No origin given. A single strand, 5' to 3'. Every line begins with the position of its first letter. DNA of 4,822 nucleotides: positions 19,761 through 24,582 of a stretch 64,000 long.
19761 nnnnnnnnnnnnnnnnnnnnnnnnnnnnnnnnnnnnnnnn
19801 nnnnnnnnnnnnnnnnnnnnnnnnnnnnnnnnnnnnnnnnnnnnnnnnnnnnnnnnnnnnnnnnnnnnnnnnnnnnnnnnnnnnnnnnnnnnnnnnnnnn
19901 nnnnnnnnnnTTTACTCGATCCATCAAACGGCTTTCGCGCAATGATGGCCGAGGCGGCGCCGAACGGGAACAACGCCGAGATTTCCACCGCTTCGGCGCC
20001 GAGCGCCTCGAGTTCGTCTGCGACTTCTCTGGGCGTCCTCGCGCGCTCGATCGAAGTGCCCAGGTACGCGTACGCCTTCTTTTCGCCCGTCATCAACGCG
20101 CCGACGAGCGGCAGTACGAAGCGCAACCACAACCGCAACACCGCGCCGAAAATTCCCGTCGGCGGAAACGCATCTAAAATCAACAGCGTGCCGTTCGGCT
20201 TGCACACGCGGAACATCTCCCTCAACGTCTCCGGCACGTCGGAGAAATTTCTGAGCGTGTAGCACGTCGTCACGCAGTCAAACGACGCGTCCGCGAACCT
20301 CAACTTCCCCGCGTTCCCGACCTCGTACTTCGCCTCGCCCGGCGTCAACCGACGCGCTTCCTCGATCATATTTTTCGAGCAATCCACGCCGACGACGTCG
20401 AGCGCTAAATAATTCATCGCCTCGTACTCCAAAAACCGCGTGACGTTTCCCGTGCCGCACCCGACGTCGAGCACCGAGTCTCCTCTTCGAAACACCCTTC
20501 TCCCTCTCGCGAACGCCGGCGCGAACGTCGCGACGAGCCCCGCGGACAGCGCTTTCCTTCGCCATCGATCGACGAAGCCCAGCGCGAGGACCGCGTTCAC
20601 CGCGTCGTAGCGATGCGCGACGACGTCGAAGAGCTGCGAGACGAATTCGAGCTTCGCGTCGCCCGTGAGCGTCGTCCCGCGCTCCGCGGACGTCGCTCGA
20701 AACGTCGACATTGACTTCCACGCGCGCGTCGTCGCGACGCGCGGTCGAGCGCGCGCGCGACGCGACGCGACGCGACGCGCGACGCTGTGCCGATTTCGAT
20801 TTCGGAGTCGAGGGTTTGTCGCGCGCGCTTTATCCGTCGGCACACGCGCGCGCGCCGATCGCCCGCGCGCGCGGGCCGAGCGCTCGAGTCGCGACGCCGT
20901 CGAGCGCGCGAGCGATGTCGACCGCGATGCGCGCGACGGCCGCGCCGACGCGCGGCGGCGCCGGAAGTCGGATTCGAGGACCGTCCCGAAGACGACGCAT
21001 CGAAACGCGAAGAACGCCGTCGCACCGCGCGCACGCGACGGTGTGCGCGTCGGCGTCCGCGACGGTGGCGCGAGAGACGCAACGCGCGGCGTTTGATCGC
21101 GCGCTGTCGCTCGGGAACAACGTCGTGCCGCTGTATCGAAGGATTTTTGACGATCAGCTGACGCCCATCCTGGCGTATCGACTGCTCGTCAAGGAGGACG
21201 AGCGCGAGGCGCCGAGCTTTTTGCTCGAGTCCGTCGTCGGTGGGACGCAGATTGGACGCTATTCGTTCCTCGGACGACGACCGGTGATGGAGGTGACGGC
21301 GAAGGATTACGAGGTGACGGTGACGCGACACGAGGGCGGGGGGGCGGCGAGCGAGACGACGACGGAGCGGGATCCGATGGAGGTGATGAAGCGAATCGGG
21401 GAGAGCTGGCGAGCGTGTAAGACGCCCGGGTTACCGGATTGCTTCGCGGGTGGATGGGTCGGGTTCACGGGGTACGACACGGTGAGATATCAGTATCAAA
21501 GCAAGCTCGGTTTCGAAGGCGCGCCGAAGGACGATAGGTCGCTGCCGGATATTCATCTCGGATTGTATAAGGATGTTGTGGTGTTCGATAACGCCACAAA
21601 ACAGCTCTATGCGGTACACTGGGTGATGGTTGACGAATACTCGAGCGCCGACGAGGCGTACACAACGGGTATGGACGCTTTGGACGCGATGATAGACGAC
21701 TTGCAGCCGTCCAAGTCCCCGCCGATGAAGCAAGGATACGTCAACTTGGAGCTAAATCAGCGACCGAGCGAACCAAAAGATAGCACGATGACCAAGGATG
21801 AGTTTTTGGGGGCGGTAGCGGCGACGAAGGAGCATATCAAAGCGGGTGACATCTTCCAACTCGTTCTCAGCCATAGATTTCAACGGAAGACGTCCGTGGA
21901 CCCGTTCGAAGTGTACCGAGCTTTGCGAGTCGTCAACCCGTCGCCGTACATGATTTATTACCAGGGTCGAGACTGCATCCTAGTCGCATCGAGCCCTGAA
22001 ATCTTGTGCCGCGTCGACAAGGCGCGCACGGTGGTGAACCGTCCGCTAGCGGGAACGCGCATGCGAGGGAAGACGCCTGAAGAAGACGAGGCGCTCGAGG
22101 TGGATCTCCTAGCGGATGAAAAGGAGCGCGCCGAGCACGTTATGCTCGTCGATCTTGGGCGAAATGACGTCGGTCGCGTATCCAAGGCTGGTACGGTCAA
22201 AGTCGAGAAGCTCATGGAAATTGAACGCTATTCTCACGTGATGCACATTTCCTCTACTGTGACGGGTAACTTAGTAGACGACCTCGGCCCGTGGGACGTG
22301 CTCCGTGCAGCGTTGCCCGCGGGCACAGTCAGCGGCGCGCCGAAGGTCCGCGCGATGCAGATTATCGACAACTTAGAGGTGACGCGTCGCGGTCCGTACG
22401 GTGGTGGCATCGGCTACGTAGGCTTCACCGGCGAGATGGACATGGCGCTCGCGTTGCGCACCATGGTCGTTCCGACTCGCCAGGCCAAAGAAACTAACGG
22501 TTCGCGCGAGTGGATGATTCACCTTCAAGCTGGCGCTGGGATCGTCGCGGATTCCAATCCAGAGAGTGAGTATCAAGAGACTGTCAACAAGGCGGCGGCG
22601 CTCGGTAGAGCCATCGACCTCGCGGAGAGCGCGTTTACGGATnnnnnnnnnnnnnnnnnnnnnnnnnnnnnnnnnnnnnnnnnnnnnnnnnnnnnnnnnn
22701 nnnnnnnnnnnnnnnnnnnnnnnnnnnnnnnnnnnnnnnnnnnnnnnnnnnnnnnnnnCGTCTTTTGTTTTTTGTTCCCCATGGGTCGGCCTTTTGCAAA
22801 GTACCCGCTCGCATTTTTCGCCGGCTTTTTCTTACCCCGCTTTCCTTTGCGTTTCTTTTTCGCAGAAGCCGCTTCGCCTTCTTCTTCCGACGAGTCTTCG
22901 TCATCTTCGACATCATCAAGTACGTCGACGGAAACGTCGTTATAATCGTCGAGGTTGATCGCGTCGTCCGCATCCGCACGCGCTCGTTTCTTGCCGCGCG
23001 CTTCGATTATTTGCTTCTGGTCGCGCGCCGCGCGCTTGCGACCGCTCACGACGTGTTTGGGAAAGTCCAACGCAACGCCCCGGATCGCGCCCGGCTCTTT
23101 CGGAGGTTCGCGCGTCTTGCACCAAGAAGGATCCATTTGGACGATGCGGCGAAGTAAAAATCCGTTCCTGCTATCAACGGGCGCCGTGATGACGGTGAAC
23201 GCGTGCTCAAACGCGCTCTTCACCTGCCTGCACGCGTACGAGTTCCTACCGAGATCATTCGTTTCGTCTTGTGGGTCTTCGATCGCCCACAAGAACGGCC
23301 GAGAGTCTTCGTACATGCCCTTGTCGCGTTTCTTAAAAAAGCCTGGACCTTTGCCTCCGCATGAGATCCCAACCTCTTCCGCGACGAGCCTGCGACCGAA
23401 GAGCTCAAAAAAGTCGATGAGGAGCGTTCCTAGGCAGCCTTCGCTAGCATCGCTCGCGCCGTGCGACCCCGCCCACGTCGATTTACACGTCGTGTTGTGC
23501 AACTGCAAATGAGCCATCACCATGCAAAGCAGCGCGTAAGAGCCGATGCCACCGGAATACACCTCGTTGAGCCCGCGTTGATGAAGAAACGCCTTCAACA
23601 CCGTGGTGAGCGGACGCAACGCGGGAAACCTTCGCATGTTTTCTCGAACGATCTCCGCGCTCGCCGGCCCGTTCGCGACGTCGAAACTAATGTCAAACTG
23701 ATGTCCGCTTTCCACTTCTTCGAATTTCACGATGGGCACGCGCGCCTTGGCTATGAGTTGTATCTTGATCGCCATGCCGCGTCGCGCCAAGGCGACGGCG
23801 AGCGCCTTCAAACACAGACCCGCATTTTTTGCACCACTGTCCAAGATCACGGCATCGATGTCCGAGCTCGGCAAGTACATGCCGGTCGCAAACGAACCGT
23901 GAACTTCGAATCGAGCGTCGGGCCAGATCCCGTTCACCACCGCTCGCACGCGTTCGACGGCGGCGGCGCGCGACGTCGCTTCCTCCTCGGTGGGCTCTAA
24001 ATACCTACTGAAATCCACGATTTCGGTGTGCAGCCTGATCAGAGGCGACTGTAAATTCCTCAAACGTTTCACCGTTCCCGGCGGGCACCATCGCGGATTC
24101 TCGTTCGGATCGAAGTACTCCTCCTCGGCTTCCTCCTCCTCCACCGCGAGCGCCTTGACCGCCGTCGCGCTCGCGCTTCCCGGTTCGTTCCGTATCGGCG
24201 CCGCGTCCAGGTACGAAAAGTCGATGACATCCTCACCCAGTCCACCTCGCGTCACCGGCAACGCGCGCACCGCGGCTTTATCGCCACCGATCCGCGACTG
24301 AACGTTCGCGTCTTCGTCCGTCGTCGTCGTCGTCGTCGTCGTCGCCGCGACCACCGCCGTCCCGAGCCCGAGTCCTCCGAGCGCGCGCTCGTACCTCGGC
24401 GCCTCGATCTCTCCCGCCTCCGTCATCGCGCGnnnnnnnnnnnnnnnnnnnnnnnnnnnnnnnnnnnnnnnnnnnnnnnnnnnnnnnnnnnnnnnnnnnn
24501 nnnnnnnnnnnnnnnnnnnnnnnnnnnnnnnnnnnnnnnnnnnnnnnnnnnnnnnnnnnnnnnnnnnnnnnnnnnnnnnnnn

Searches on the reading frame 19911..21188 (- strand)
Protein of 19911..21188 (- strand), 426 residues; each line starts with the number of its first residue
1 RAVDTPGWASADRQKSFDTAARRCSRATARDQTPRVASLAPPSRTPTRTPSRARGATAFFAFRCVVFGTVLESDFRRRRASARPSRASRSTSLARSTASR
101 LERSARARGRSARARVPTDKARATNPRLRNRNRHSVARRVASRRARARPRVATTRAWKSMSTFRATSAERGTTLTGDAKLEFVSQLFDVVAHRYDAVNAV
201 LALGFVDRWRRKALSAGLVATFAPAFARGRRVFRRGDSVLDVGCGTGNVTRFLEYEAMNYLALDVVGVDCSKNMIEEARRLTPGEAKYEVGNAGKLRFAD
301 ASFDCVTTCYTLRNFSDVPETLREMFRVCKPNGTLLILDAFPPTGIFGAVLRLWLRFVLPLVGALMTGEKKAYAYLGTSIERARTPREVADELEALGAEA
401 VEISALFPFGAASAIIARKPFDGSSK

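Call 44: search_protein_families(library=pfam, proteins=[window:19911-21188:-], max_evalue=0.001)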
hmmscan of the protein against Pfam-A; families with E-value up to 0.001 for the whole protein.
window:19911-21188:- (426 aa): 8 families
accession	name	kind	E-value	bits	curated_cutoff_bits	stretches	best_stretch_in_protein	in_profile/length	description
PF01209.24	Ubie_methyltran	-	1.3e-36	126.6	20.1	1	179-406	5-221/233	ubiE/COQ5 methyltransferase family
PF08241.18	Methyltransf_11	-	8.1e-24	84.5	21.2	1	240-337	1-95/95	Methyltransferase domain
PF13649.12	Methyltransf_25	-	2.6e-21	76.6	27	1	239-333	1-97/97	Methyltransferase domain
PF13847.12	Methyltransf_31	-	6.9e-18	65.2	27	1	235-339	3-111/145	Methyltransferase domain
PF13489.12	Methyltransf_23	-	2.2e-16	60.5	27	1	222-341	16-120/164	Methyltransferase domain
PF08242.18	Methyltransf_12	-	1.2e-14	55.3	30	1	240-335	1-98/98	Methyltransferase domain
PF07021.18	MetW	-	6.4e-06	26.4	21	1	231-330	9-103/193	Methionine biosynthesis protein MetW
PF13679.12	Methyltransf_32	-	0.00016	22.1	27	1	237-282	27-73/143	Methyltransferase domain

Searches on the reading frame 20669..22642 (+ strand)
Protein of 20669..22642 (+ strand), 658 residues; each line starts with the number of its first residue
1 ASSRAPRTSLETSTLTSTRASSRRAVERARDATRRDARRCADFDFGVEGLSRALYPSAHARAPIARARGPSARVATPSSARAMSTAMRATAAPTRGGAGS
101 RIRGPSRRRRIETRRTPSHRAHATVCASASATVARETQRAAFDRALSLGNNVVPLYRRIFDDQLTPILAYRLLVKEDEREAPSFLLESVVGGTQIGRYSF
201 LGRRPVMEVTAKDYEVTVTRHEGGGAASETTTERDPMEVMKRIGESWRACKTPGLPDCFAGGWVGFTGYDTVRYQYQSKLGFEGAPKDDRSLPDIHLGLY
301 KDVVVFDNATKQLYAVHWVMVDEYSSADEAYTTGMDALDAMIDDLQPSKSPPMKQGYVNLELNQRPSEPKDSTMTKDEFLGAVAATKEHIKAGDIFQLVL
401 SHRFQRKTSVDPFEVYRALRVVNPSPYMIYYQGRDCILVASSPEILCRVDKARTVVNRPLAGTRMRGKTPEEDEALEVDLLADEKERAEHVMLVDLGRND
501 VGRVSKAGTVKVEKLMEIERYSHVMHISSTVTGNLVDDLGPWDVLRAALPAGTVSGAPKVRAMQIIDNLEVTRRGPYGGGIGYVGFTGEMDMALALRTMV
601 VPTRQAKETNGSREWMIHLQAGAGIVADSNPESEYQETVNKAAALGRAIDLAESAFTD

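Call 44: search_protein_families(library=pfam, proteins=[window:20669-22642:+], max_evalue=0.001)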
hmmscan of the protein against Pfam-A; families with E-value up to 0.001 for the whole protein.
window:20669-22642:+ (658 aa): 2 families
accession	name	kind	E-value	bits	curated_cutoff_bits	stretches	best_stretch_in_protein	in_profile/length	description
PF00425.24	Chorismate_bind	-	5.5e-86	288.7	27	1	376-641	2-257/257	chorismate binding enzyme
PF04715.19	Anth_synt_I_N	-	9.4e-26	91.2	23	1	162-314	1-139/140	Anthranilate synthase component I, N terminal region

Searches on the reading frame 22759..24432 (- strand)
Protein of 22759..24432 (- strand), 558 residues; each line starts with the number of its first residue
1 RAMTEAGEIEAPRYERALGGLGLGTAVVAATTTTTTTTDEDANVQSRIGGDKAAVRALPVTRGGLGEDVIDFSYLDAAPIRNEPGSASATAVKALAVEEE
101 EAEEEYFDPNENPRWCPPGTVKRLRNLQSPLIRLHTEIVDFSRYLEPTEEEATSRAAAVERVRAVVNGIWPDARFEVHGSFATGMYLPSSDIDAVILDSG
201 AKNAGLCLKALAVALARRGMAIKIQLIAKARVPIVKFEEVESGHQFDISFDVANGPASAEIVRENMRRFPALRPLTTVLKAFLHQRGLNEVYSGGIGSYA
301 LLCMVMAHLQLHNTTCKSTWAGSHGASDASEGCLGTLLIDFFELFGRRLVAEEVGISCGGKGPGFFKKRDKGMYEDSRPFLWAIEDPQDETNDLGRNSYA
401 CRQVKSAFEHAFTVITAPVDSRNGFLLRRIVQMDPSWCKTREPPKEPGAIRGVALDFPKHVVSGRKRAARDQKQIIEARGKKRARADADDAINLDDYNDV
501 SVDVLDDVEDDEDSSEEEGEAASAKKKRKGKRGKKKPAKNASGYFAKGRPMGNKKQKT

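Call 44: search_protein_families(library=pfam, proteins=[window:22759-24432:-], max_evalue=0.001)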
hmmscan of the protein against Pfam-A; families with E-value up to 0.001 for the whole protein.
window:22759-24432:- (558 aa): 3 families
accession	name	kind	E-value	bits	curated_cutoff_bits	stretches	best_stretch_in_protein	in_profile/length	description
PF22600.2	MTPAP-like_central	-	2e-18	67.3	27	1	134-255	1-127/139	Poly(A) RNA polymerase, mitochondrial-like, central palm domain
PF03828.24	PAP_assoc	-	7.4e-14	52.2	22.6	1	334-392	2-60/60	Cid1 family poly A polymerase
PF01909.29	NTP_transf_2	-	7e-07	30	21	1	160-249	2-72/93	Nucleotidyltransferase domain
